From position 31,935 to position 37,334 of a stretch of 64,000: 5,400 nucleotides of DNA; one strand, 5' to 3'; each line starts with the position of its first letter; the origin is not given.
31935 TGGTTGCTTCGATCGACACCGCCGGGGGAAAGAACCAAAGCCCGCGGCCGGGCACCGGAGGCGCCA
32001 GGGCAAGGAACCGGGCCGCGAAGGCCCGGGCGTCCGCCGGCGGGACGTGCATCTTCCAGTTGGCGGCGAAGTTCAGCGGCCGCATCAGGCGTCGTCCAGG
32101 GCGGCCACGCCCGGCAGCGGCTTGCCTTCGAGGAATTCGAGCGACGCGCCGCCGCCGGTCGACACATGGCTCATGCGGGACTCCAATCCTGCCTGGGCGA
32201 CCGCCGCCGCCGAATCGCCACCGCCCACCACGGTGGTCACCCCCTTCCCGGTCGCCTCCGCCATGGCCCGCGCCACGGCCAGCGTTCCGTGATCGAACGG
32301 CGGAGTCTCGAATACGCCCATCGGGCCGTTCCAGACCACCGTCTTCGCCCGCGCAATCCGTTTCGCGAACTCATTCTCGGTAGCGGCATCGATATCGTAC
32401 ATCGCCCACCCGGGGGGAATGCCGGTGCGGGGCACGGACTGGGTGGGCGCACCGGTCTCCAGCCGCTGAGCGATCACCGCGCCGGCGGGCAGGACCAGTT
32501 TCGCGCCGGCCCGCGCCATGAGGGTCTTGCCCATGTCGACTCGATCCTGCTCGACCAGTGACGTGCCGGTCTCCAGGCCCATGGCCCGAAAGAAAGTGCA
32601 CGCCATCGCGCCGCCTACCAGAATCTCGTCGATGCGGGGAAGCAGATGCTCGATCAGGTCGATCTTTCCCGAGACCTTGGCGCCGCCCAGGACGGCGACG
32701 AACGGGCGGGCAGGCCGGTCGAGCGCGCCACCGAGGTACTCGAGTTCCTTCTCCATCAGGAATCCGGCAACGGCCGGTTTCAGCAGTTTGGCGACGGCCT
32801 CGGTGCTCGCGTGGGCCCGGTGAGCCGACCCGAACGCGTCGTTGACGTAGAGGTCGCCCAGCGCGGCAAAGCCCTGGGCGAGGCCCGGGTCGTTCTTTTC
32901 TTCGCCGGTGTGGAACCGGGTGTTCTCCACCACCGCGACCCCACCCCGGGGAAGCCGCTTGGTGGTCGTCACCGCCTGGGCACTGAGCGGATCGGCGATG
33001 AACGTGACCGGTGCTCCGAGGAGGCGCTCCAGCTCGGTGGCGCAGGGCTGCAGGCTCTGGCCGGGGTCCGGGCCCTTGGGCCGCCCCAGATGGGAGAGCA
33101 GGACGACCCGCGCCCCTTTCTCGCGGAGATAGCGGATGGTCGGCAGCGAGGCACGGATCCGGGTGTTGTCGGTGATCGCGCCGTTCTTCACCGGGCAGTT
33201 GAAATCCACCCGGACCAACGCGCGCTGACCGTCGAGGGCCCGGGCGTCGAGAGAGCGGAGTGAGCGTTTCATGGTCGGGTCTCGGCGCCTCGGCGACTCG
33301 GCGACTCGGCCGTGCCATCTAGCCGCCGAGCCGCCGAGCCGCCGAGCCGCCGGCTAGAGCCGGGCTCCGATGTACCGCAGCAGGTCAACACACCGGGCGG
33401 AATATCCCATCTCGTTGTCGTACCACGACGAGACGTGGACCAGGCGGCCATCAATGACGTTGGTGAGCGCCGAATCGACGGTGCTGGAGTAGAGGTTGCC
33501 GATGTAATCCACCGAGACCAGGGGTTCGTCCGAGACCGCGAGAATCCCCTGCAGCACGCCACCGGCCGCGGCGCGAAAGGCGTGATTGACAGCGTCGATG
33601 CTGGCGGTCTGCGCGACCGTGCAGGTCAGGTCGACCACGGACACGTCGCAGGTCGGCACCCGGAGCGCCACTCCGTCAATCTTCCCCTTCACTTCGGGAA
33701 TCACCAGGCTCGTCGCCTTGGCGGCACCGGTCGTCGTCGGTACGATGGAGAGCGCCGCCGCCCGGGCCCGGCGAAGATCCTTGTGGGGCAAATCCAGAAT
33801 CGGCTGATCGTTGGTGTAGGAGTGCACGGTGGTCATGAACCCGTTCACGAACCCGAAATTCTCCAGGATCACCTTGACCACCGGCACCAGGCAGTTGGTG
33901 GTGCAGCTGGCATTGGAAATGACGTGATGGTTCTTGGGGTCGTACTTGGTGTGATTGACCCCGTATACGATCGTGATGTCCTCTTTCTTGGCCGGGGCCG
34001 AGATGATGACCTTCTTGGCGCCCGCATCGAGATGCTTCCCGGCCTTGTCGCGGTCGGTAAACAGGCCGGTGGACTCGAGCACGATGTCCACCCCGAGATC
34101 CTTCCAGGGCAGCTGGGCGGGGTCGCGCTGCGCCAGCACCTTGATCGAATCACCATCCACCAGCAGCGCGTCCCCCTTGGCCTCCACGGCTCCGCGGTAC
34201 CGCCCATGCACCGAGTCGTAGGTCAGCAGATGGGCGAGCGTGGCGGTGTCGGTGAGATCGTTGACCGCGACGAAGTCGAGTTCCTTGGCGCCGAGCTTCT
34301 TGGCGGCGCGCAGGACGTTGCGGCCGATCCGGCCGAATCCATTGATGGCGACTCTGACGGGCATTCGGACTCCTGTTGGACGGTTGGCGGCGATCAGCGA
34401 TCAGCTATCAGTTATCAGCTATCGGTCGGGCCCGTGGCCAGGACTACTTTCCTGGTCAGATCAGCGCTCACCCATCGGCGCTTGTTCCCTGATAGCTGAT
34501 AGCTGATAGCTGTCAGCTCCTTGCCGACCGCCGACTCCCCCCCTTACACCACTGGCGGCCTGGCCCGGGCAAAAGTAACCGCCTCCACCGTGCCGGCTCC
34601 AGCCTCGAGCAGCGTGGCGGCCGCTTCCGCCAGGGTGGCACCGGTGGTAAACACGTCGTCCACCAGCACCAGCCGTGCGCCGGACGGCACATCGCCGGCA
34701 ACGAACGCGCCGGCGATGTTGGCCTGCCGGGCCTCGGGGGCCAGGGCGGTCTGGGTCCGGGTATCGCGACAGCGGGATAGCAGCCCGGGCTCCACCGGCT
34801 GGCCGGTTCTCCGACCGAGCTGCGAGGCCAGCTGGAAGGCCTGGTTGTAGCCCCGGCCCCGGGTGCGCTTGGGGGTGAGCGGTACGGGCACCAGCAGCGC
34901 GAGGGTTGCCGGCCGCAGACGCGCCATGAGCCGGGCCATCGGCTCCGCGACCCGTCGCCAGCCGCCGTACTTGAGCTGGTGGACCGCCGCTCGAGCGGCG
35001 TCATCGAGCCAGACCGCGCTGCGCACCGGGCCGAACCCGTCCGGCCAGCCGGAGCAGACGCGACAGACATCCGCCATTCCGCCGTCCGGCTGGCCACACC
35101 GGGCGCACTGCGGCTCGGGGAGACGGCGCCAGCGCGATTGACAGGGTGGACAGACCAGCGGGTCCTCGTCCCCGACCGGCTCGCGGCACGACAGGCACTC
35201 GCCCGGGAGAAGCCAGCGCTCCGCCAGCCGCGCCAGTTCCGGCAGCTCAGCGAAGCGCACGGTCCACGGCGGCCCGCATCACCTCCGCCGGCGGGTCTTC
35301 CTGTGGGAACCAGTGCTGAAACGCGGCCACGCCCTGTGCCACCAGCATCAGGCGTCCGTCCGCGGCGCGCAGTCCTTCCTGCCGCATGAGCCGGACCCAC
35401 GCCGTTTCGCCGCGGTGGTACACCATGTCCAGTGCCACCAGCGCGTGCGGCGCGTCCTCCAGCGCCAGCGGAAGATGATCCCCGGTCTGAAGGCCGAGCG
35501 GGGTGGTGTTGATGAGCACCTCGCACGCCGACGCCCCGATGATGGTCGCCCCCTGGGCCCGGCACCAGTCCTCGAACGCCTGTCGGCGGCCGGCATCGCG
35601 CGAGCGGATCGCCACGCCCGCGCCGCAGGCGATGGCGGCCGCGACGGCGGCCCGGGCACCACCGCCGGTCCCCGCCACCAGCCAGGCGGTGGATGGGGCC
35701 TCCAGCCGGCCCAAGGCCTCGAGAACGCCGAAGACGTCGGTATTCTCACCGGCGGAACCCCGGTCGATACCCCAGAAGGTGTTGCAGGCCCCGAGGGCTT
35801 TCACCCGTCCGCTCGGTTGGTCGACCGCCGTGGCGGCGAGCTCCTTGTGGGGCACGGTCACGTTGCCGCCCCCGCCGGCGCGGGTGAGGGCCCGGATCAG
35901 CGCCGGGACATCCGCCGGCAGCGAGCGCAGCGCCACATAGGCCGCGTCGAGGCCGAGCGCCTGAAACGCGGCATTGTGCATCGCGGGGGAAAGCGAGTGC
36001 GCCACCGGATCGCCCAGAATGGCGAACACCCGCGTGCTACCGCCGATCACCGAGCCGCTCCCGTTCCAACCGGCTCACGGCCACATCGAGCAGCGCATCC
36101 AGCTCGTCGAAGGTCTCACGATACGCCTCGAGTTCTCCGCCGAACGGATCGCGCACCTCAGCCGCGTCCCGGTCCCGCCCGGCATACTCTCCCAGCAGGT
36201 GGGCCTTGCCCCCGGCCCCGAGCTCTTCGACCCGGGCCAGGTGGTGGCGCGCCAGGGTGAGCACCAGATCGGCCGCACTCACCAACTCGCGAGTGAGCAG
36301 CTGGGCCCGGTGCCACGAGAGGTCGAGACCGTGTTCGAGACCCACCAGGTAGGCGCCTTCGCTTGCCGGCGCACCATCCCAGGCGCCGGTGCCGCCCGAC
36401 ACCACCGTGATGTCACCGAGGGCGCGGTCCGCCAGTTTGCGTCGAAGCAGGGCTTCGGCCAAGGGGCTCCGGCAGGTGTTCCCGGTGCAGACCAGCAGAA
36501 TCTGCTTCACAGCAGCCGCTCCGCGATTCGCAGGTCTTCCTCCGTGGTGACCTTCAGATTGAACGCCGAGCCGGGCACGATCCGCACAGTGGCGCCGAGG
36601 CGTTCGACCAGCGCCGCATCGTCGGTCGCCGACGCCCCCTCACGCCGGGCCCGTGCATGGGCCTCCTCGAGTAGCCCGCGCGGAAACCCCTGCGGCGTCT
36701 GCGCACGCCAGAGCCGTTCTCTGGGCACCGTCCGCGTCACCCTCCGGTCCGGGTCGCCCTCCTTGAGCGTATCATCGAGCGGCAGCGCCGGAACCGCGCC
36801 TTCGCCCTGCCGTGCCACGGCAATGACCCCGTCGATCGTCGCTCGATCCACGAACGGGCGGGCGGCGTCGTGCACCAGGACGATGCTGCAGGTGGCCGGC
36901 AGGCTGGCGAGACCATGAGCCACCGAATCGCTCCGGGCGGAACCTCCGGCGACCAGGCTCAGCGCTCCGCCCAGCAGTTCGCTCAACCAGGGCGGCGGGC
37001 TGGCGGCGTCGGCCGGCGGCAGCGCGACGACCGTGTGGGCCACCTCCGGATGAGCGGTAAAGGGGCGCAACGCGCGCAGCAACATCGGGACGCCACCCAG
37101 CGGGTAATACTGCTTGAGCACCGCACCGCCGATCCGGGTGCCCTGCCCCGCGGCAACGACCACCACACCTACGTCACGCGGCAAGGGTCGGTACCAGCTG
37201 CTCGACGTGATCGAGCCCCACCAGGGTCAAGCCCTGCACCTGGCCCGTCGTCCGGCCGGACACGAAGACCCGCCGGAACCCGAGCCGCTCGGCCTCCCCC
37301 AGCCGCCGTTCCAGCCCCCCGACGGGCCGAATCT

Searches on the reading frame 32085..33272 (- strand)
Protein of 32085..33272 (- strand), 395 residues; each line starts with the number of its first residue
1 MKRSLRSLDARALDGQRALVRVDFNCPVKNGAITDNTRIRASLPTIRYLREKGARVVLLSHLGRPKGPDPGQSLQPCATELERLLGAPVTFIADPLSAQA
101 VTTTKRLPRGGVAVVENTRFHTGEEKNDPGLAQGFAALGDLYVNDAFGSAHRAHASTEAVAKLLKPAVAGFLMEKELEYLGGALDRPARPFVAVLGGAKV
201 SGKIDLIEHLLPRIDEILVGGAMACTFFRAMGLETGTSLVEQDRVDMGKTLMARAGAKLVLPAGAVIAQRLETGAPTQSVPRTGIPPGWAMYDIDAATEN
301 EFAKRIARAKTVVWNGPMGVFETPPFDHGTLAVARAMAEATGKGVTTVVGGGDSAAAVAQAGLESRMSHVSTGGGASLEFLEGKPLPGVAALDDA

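Call 33: search_protein_families(library=pfam, proteins=[window:32085-33272:-], max_evalue=0.001)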
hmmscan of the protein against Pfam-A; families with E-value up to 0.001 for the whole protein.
window:32085-33272:- (395 aa): 1 family
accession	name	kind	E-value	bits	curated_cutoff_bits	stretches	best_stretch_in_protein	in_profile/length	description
PF00162.24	PGK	-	4.8e-143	477.2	27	1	12-384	5-379/379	Phosphoglycerate kinase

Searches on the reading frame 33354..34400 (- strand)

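Call 33: search_protein_families(library=pfam, proteins=[window:33354-34400:-], max_evalue=0.001)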
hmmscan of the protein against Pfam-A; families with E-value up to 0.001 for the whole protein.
window:33354-34400:- (348 aa): 2 families
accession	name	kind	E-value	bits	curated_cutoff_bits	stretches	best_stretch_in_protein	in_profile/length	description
PF02800.25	Gp_dh_C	-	1.6e-58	197.2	24.4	1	171-327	1-158/158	Glyceraldehyde 3-phosphate dehydrogenase, C-terminal domain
PF00044.30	Gp_dh_N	-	5.9e-39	132.9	31.7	1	15-116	1-100/101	Glyceraldehyde 3-phosphate dehydrogenase, NAD binding domain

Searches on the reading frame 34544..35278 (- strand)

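Call 33: search_protein_families(library=pfam, proteins=[window:34544-35278:-], max_evalue=0.001)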
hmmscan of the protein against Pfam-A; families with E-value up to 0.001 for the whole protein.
window:34544-35278:- (244 aa): 2 families
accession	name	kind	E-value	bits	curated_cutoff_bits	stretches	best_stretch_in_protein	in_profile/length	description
PF18912.6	DZR_2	-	4e-08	33.4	27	1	21-75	3-55/56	Double zinc ribbon domain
PF00156.33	Pribosyltran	-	4.3e-06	26.6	26.3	1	193-238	80-125/158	Phosphoribosyl transferase domain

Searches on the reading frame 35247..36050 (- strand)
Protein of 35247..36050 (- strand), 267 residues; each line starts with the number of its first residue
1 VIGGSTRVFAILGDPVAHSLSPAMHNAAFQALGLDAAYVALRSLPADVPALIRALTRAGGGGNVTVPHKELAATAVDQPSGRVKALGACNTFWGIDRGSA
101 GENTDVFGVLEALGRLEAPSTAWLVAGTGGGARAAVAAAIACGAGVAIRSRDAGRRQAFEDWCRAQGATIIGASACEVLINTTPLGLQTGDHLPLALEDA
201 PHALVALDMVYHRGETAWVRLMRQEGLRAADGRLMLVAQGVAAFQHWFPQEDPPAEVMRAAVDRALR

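Call 34: search_protein_families(library=pfam, proteins=[window:35247-36050:-], max_evalue=0.001)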
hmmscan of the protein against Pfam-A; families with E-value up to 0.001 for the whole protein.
window:35247-36050:- (267 aa): 2 families
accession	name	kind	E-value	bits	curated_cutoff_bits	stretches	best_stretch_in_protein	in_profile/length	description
PF08501.16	Shikimate_dh_N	-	2e-21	76.5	27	1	11-91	1-82/83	Shikimate dehydrogenase substrate binding domain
PF18317.6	SDH_C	-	2.6e-08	33.9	25.8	1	235-262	4-30/31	Shikimate 5'-dehydrogenase C-terminal domain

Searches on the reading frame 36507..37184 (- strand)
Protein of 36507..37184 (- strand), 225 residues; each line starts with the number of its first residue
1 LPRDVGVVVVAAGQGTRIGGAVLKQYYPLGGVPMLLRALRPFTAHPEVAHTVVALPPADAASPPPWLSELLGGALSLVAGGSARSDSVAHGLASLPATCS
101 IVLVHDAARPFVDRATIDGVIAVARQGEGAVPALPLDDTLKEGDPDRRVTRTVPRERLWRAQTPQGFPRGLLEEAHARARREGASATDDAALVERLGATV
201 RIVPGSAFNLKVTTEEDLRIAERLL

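Call 34: search_protein_families(library=pfam, proteins=[window:36507-37184:-], max_evalue=0.001)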
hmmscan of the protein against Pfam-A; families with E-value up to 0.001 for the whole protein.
window:36507-37184:- (225 aa): 2 families
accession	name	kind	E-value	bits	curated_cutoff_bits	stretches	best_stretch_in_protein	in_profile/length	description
PF01128.25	IspD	-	1.6e-66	224.7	27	1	6-224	2-218/221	2-C-methyl-D-erythritol 4-phosphate cytidylyltransferase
PF12804.13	NTP_transf_3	-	7.5e-08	33.1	27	1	7-133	1-120/160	MobA-like NTP transferase domain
